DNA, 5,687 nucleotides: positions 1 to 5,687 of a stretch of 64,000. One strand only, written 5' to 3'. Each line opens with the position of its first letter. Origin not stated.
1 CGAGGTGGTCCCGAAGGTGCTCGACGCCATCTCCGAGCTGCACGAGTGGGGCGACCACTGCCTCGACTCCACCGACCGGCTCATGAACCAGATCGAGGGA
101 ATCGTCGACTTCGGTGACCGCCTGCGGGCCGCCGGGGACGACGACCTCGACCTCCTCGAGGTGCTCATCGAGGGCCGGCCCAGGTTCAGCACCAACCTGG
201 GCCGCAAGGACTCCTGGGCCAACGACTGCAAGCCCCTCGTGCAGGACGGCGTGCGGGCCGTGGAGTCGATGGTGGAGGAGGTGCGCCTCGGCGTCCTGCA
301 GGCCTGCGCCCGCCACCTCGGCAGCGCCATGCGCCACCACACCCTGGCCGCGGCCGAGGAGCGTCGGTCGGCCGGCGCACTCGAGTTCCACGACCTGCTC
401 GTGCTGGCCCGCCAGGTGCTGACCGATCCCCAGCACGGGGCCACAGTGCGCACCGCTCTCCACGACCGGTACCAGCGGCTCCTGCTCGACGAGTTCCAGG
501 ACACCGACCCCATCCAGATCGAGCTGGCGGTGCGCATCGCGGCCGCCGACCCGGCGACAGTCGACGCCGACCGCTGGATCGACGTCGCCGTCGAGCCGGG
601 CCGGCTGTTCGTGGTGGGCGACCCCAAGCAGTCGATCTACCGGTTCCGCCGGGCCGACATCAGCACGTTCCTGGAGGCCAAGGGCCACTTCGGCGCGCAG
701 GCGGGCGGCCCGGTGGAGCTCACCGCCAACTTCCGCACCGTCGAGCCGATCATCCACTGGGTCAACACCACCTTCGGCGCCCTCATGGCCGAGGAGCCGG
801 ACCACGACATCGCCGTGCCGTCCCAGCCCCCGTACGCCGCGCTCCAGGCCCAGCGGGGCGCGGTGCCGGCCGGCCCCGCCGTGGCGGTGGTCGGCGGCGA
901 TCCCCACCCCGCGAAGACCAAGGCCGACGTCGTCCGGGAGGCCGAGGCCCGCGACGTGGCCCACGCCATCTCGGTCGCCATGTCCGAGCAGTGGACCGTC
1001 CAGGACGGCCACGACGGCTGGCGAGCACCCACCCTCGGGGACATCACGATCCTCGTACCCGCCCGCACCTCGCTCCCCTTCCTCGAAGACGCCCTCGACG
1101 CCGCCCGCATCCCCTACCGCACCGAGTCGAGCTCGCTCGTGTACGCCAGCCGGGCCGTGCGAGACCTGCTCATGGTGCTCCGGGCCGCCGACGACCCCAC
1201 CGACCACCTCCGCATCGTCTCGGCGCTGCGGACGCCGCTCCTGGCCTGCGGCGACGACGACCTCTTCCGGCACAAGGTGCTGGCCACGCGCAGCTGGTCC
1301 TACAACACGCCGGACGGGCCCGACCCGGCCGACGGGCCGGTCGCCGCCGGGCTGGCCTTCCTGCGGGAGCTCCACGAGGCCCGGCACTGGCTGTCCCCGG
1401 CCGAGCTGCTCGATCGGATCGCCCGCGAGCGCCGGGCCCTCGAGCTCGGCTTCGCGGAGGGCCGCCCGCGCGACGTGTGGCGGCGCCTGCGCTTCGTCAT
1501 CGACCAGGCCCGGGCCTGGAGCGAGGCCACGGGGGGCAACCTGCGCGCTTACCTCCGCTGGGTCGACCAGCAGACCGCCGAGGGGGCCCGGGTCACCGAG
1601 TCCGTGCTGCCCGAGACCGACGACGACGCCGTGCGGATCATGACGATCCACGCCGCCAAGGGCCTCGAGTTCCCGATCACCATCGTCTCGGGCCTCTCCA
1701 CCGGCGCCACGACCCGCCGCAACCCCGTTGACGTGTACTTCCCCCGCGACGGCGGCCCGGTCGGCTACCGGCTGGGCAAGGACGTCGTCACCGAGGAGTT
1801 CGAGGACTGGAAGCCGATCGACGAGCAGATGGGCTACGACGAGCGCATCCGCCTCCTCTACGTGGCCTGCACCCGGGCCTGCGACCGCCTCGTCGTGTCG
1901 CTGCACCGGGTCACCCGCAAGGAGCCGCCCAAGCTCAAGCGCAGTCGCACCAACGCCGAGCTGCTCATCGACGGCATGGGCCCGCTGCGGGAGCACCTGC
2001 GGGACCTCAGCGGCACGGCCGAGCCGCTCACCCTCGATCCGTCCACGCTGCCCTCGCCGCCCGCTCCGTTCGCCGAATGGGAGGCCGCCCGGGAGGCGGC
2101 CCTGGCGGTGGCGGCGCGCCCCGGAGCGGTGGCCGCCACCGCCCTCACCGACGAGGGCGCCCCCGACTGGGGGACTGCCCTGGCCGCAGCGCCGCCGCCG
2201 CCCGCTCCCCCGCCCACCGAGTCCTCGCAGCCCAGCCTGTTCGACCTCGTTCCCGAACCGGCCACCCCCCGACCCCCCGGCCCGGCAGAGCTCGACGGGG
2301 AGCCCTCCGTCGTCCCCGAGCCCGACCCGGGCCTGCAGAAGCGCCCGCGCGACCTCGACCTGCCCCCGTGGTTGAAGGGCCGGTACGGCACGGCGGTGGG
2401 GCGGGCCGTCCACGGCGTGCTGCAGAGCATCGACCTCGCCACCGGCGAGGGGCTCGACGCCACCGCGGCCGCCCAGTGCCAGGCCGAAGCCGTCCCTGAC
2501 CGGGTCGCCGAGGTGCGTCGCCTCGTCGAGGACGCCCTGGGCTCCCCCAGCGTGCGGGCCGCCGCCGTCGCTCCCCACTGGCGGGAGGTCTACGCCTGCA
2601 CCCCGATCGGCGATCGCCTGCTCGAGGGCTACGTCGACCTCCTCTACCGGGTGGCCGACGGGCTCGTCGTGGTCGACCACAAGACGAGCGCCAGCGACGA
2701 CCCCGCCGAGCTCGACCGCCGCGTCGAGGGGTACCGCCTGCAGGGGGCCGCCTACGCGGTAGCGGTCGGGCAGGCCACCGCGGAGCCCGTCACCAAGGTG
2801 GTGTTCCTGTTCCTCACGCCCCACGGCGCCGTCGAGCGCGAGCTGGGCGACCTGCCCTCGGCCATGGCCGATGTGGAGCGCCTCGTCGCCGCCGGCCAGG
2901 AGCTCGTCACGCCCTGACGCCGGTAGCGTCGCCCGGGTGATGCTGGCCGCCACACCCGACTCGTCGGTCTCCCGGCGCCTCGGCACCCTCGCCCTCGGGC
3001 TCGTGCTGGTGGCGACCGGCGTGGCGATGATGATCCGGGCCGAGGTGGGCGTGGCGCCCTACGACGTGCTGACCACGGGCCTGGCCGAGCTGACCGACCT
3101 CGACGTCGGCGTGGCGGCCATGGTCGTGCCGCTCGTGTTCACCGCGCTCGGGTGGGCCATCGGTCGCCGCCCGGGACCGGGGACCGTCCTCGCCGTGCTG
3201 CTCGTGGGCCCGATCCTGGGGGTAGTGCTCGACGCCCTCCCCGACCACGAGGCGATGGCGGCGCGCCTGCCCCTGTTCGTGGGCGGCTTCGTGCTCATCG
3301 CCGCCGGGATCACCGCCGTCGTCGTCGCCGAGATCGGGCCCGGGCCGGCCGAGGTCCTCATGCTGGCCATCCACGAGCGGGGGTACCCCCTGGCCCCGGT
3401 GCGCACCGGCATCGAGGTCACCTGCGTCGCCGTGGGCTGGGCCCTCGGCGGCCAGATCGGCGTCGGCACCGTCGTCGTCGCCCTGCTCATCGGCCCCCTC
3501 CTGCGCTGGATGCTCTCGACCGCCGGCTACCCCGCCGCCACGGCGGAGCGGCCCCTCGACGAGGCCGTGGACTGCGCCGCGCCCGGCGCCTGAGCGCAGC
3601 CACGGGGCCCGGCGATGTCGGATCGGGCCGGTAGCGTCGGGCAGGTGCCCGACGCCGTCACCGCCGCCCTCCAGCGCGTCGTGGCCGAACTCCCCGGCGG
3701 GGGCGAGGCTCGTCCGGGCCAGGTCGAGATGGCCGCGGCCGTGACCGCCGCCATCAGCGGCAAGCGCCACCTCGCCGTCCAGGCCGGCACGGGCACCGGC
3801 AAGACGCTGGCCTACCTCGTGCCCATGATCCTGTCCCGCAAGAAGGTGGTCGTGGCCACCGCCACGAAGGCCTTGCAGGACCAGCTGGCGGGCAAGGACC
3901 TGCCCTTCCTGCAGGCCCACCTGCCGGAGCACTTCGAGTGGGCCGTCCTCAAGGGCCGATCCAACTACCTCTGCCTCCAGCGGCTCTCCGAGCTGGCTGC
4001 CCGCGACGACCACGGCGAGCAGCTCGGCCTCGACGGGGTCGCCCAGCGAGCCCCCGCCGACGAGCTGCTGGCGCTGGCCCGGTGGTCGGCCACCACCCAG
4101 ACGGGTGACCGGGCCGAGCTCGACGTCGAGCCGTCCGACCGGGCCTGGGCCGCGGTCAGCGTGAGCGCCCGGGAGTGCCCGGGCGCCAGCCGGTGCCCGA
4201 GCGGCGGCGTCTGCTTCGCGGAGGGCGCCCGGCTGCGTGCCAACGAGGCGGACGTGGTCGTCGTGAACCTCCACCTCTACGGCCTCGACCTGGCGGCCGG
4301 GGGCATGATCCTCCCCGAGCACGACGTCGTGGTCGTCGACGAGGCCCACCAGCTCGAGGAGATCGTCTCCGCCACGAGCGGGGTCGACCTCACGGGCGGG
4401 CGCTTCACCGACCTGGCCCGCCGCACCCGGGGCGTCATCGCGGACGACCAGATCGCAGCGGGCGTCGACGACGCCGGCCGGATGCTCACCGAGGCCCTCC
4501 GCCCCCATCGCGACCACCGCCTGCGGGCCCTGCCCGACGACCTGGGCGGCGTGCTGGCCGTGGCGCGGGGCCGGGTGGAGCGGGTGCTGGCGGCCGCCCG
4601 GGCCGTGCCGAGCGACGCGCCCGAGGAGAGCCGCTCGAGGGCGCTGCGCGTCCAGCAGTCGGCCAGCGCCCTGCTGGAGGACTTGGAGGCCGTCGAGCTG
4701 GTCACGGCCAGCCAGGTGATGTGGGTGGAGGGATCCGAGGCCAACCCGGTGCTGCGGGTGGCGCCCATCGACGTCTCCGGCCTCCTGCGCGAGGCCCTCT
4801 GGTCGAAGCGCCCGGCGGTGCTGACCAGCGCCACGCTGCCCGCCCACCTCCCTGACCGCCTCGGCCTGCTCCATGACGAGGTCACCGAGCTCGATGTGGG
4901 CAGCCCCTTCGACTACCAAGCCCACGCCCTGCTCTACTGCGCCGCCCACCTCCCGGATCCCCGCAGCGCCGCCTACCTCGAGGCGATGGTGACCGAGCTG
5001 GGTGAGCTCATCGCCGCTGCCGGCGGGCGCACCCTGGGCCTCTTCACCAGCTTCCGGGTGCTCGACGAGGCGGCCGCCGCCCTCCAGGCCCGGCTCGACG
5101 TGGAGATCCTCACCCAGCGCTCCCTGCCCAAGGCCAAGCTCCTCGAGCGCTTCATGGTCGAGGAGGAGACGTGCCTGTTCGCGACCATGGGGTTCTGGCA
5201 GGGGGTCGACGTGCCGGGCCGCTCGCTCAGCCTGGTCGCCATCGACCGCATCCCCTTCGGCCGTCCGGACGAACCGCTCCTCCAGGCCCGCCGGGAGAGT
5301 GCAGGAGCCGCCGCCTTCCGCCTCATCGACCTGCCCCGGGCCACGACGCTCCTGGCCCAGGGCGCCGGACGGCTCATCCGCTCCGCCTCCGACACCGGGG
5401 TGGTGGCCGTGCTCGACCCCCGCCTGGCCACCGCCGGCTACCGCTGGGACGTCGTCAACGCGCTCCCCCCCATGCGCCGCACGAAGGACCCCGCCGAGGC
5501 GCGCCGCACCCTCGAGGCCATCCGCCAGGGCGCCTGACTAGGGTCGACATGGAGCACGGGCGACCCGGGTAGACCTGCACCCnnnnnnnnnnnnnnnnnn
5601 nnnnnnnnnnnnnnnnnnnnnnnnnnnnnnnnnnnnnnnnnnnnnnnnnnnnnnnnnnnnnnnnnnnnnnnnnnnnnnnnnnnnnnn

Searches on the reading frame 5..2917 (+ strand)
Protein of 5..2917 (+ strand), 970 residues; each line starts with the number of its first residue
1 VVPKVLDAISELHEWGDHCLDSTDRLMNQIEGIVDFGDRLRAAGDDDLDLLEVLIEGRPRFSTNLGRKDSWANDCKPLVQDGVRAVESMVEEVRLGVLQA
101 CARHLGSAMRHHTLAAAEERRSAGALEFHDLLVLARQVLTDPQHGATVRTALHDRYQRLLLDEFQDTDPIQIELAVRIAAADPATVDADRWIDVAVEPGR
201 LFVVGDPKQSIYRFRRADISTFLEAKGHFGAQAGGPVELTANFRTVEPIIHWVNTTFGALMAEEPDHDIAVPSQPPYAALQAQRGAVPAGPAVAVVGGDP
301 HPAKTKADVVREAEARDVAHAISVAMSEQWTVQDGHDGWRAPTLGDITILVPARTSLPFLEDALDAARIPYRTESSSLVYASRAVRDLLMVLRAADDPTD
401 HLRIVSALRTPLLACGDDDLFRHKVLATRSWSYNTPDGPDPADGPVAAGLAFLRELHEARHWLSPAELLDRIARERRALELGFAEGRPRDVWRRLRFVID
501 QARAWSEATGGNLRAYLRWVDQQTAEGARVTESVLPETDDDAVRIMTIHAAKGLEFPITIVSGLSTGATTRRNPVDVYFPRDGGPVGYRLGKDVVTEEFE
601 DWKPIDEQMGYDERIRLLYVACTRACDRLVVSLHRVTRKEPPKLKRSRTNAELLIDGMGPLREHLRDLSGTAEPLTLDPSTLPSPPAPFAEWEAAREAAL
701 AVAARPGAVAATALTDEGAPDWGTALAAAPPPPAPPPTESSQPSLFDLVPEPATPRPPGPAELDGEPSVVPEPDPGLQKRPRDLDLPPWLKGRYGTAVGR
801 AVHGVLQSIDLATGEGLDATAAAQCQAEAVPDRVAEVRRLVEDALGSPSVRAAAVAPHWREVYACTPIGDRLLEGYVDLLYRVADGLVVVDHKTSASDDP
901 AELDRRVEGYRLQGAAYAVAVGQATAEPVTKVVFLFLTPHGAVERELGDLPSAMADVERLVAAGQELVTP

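Call 32: search_protein_families(library=pfam, proteins=[window:5-2917:+], max_evalue=0.00001)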
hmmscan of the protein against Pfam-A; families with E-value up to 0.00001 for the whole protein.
window:5-2917:+ (970 aa): 4 families
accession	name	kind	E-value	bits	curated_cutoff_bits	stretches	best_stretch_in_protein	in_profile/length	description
PF00580.27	UvrD-helicase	-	3.3e-22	79.9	23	1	118-229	178-270/271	UvrD/REP helicase N-terminal domain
PF13361.12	UvrD_C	-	1.2e-16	61.6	25.6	1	539-635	283-349/350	UvrD-like helicase C-terminal domain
PF12705.13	PDDEXK_1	-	2e-09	38.2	22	1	797-948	36-204/247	PD-(D/E)XK nuclease superfamily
PF13538.12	UvrD_C_2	-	6.1e-08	32.9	27.4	0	543-563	2-22/52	UvrD-like helicase C-terminal domain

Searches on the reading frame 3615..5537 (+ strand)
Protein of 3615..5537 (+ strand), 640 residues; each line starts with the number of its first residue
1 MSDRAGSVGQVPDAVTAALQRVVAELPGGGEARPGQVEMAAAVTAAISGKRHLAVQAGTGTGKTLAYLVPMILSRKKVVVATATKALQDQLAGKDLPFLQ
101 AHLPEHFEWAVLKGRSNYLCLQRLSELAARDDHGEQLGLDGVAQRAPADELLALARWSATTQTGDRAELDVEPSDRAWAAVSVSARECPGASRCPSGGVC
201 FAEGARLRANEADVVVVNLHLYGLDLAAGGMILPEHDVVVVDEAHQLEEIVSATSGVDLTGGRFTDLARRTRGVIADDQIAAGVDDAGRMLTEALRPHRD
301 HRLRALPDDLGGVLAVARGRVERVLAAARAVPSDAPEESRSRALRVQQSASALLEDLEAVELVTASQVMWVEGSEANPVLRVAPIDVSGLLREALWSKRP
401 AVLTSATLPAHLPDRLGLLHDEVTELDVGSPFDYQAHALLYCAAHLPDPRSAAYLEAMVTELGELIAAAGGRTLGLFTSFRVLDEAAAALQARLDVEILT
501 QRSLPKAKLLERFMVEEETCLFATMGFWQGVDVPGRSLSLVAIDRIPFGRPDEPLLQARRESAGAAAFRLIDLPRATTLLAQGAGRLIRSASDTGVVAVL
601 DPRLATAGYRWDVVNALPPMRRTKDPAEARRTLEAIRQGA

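Call 32: search_protein_families(library=pfam, proteins=[window:3615-5537:+], max_evalue=0.00001)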
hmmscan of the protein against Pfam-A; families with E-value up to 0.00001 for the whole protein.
window:3615-5537:+ (640 aa): 3 families
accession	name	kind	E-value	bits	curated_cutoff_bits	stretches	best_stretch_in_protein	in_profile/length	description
PF13307.12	Helicase_C_2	-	9.1e-34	117.4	25.3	1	464-619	3-169/170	Helicase C-terminal domain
PF00270.35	DEAD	-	1.9e-09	37.9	26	1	41-92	6-62/167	DEAD/DEAH box helicase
PF04851.21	ResIII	-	4.1e-06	27.2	22.5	0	32-93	4-71/164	Type III restriction enzyme, res subunit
